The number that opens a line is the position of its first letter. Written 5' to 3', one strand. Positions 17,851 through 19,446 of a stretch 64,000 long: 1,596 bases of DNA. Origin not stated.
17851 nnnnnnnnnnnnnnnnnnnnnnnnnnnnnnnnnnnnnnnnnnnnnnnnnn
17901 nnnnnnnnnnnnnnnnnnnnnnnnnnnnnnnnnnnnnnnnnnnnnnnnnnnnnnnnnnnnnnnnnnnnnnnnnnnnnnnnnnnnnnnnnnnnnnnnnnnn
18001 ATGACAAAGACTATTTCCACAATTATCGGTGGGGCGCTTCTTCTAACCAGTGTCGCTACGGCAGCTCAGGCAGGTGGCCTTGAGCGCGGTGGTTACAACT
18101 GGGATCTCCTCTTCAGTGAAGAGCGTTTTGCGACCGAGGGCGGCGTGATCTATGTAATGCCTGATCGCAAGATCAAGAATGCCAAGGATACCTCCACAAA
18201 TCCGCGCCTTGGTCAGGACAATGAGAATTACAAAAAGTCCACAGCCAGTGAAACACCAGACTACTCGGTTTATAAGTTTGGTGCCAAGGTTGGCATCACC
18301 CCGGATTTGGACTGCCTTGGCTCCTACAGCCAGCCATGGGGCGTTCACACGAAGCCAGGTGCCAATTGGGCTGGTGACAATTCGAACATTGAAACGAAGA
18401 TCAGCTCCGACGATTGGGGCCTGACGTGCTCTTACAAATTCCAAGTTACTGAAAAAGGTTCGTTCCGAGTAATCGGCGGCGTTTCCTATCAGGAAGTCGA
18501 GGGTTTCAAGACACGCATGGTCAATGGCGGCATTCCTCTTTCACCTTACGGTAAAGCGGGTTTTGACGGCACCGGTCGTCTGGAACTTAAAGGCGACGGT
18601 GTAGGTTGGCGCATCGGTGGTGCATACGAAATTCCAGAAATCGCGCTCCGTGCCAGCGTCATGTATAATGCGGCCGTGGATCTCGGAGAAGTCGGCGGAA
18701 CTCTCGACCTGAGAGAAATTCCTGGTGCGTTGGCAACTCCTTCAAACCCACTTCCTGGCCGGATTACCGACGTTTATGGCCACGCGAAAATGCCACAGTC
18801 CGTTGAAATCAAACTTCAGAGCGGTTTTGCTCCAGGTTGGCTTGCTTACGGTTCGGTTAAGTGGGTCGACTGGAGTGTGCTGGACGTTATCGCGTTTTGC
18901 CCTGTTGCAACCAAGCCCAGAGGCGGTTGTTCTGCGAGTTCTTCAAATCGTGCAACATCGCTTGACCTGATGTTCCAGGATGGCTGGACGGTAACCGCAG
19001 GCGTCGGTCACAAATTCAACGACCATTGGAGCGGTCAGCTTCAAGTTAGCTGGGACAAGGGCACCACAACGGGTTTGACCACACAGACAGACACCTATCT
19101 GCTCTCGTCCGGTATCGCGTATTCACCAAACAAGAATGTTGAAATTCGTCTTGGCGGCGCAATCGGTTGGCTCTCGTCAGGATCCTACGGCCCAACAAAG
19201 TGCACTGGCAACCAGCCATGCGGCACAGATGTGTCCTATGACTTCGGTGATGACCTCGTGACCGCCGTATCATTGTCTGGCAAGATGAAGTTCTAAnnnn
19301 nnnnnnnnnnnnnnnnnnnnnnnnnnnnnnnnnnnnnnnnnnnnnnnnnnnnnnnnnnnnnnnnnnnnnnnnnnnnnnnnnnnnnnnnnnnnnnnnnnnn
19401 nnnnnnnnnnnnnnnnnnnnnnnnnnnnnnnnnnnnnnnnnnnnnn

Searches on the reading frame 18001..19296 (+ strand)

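Call 12: search_protein_families(library=phrogs, proteins=[window:18001-19296:+], max_evalue=0.001)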
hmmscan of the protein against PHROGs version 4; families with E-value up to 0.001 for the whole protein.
window:18001-19296:+ (431 aa): 0 families

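Call 24: search_protein_families(library=pfam, proteins=[window:18001-19296:+], max_evalue=0.01)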
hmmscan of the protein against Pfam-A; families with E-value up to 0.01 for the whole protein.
window:18001-19296:+ (431 aa): 3 families
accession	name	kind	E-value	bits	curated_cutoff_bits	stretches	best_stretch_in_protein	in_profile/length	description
PF03349.22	Toluene_X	-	3.2e-17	62.6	29.7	1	43-385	53-378/421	Outer membrane protein transport protein (OMPP1/FadL/TodX)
PF13505.12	OMP_b-brl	-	5.1e-07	30.5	28.7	1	321-393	42-112/175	Outer membrane protein beta-barrel domain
PF10677.15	DUF2490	-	0.0044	17.2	29.8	1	334-391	8-62/186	Protein of unknown function (DUF2490)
